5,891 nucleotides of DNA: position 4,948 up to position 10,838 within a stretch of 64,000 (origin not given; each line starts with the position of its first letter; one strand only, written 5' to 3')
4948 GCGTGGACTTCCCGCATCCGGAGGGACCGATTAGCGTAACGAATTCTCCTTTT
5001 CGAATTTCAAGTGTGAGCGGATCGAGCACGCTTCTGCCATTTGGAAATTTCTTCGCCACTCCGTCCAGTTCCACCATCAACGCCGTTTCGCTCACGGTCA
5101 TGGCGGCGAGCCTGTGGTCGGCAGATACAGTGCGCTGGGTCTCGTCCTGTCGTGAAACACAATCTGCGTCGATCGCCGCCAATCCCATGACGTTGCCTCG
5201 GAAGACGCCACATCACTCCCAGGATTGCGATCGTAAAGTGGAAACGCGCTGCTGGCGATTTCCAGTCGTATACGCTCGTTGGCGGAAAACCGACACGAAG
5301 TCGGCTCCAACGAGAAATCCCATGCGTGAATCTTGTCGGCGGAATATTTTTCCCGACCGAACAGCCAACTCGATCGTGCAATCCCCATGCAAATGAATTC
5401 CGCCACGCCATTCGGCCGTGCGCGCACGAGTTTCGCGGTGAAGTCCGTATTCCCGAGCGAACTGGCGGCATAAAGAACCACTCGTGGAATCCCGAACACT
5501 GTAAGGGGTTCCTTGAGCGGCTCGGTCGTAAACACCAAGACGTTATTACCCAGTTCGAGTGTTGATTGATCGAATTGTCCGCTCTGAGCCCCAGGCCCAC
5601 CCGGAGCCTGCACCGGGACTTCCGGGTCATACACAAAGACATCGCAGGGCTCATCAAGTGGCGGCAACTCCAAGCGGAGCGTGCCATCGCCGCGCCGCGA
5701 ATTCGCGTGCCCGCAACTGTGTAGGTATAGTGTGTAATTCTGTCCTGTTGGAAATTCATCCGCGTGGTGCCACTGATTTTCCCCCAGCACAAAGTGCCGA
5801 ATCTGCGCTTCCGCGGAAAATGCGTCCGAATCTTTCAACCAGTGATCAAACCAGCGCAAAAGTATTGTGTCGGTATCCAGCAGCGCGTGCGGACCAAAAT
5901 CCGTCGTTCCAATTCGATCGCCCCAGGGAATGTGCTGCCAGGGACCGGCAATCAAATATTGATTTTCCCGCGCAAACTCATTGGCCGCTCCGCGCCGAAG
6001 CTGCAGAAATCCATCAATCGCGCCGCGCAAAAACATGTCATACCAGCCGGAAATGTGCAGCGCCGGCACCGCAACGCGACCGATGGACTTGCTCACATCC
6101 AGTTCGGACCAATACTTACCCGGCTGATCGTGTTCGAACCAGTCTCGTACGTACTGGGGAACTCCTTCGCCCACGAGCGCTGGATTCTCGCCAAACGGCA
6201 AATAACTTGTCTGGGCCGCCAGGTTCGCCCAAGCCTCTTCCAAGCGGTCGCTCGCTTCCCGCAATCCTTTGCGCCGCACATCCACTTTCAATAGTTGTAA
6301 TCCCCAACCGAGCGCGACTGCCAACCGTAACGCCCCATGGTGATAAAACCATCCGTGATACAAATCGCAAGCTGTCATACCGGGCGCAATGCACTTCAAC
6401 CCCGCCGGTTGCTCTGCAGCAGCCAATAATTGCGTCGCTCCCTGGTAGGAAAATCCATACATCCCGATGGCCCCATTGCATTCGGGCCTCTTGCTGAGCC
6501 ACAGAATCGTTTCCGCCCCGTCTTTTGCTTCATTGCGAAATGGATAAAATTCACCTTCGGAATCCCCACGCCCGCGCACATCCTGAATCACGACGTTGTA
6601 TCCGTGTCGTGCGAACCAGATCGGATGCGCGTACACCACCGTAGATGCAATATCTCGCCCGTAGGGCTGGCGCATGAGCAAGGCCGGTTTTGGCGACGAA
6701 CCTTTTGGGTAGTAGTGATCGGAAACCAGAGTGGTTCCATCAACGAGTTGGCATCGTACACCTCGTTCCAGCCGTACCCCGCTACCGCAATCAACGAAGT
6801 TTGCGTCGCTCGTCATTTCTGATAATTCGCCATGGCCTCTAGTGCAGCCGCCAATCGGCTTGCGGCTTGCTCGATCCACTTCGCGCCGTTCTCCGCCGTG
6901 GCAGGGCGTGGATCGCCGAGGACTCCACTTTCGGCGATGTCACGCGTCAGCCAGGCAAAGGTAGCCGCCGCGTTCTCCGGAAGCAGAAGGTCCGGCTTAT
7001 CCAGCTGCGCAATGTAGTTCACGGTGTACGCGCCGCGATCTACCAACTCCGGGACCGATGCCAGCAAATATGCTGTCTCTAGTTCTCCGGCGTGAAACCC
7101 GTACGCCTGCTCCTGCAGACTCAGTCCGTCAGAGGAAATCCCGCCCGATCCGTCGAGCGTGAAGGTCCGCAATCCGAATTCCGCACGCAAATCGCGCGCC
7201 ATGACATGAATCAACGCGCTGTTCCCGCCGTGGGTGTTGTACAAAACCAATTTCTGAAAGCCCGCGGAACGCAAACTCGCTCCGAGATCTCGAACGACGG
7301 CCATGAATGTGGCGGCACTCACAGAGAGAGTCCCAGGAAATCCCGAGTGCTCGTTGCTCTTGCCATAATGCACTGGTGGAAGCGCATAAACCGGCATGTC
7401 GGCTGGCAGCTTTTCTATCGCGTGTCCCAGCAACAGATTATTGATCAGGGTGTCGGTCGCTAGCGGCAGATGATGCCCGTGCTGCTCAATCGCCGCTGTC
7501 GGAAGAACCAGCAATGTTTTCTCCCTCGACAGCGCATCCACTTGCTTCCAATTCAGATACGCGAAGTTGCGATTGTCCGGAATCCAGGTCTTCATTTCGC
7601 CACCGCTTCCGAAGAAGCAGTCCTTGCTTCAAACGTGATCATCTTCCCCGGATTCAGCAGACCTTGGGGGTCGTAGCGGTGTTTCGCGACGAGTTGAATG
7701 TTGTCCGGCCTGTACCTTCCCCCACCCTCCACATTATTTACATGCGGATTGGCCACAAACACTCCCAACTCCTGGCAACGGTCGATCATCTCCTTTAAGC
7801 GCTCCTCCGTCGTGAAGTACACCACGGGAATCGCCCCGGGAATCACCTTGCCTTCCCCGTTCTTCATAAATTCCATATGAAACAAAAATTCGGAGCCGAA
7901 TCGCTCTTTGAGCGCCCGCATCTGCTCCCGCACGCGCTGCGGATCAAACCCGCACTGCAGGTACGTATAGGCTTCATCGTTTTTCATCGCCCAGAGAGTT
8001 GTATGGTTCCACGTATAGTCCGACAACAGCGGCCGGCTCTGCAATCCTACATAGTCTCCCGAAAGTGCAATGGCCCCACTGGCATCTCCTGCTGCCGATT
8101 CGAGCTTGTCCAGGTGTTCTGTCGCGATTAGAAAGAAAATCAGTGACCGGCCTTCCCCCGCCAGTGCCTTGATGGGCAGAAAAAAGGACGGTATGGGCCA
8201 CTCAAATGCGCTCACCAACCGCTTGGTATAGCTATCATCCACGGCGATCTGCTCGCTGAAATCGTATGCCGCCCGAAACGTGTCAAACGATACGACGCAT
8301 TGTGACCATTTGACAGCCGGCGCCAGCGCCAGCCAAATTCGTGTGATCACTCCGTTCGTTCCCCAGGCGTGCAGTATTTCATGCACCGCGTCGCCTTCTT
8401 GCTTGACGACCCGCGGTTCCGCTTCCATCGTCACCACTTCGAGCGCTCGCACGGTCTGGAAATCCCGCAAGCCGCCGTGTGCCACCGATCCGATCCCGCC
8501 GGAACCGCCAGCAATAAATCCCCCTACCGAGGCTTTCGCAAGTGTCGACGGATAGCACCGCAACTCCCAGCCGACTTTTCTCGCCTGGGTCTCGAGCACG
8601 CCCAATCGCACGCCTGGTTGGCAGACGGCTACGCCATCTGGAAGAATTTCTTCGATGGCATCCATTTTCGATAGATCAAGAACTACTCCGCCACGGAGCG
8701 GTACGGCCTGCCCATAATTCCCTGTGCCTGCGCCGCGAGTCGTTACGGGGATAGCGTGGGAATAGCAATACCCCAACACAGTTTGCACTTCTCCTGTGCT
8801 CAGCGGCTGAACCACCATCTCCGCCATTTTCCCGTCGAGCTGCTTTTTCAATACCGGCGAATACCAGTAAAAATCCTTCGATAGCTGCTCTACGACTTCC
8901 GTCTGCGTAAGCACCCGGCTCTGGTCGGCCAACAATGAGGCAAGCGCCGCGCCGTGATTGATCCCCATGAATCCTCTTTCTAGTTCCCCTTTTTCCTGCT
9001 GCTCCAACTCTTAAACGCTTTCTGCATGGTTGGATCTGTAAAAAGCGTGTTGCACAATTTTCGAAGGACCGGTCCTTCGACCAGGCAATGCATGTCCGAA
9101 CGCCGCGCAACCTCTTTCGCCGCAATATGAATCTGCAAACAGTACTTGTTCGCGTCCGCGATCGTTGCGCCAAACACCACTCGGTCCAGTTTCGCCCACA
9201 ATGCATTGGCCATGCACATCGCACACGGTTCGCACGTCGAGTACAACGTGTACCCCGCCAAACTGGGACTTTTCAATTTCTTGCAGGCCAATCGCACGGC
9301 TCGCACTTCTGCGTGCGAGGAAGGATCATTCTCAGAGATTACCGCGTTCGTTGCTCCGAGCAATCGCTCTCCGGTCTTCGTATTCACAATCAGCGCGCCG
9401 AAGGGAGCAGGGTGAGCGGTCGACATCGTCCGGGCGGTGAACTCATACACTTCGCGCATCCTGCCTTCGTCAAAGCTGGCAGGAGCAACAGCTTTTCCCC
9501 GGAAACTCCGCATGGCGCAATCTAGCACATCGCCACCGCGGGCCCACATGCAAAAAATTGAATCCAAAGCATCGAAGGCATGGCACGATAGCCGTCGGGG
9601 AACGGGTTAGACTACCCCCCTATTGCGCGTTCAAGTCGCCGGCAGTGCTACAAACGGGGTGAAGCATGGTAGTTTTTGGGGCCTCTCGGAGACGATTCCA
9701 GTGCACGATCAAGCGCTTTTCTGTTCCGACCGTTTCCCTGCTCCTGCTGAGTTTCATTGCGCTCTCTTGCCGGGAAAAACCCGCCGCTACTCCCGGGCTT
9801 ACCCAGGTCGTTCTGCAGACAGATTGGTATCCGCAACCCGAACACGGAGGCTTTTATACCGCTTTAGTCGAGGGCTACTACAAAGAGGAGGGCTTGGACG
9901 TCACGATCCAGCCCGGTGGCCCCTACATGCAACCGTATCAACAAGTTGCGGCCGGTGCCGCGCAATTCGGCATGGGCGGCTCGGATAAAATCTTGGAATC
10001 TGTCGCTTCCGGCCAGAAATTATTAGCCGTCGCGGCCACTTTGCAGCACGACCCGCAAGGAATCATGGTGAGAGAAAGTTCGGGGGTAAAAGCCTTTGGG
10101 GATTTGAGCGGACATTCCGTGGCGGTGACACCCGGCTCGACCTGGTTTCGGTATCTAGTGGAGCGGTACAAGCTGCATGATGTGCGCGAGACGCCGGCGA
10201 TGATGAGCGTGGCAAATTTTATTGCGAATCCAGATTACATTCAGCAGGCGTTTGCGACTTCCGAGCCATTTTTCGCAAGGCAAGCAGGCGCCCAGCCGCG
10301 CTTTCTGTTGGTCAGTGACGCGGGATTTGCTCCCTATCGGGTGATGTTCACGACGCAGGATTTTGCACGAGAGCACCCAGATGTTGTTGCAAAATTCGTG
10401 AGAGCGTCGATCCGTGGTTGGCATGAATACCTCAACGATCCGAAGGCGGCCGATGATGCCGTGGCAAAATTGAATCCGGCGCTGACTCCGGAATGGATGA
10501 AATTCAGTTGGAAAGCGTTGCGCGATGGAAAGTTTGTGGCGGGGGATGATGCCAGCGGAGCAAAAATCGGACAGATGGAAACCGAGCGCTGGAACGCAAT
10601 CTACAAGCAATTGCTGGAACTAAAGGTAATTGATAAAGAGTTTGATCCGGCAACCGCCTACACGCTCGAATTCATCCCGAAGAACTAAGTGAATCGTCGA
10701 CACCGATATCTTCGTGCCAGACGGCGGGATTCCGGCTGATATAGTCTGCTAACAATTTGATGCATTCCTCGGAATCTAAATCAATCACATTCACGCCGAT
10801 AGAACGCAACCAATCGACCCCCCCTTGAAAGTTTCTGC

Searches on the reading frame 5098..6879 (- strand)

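Call 60: search_protein_families(library=pfam, proteins=[window:5098-6879:-], max_evalue=0.00001)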
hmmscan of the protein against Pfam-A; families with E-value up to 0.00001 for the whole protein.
window:5098-6879:- (593 aa): 2 families
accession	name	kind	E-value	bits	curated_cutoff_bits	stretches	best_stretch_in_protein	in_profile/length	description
PF02129.25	Peptidase_S15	-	2.7e-67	227.7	23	1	47-317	1-261/262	X-Pro dipeptidyl-peptidase (S15 family)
PF08530.16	PepX_C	-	2.2e-26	93.6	22.5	1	355-584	4-216/217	X-Pro dipeptidyl-peptidase C-terminal non-catalytic domain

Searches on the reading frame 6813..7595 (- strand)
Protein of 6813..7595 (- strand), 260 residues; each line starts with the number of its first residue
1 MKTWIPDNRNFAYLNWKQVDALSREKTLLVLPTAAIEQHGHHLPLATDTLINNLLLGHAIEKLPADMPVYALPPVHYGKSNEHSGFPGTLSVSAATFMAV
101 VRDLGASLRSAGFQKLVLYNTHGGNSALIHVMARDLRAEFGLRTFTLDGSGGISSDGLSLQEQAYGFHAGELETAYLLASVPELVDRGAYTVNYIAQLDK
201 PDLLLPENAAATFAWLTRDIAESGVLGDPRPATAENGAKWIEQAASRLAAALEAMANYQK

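Call 60: search_protein_families(library=pfam, proteins=[window:6813-7595:-], max_evalue=0.00001)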
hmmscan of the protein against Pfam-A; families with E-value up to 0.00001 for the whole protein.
window:6813-7595:- (260 aa): 1 family
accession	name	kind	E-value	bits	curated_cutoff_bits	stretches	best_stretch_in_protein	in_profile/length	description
PF02633.19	Creatininase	-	1.3e-67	228.2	31.3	1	13-252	2-238/238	Creatinine amidohydrolase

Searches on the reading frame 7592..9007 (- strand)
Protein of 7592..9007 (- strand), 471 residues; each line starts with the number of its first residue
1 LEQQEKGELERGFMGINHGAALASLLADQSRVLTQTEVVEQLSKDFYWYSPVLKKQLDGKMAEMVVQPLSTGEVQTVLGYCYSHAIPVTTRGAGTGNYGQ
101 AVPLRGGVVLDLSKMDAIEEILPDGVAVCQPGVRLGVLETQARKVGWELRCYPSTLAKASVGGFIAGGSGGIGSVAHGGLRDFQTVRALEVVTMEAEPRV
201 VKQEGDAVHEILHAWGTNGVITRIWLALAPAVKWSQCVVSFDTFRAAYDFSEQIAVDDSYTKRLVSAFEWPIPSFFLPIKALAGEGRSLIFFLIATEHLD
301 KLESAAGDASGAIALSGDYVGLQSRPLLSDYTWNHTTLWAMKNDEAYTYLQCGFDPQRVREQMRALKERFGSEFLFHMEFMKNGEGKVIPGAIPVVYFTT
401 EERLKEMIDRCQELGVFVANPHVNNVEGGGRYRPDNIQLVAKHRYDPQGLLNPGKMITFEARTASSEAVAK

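Call 60: search_protein_families(library=pfam, proteins=[window:7592-9007:-], max_evalue=0.00001)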
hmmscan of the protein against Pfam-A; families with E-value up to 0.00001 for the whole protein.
window:7592-9007:- (471 aa): 1 family
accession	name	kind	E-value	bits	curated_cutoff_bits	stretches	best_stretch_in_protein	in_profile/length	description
PF01565.28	FAD_binding_4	-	7.4e-29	100.7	26.4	1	63-195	2-132/139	FAD binding domain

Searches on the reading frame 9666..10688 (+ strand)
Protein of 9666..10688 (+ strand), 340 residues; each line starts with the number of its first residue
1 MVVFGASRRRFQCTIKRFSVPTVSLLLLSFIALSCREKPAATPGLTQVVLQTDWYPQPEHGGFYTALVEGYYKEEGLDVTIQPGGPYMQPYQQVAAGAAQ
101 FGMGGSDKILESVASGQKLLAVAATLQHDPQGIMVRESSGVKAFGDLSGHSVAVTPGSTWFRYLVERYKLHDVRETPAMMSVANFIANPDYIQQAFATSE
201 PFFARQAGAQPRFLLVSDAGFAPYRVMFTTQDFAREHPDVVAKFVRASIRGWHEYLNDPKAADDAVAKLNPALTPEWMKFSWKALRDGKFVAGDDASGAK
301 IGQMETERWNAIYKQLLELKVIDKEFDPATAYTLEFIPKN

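Call 60: search_protein_families(library=pfam, proteins=[window:9666-10688:+], max_evalue=0.00001)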
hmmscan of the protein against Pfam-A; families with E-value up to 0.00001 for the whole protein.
window:9666-10688:+ (340 aa): 1 family
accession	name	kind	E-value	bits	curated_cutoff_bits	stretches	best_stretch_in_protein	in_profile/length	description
PF09084.16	NMT1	-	4.7e-39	135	20.5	1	57-262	1-216/216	NMT1/THI5 like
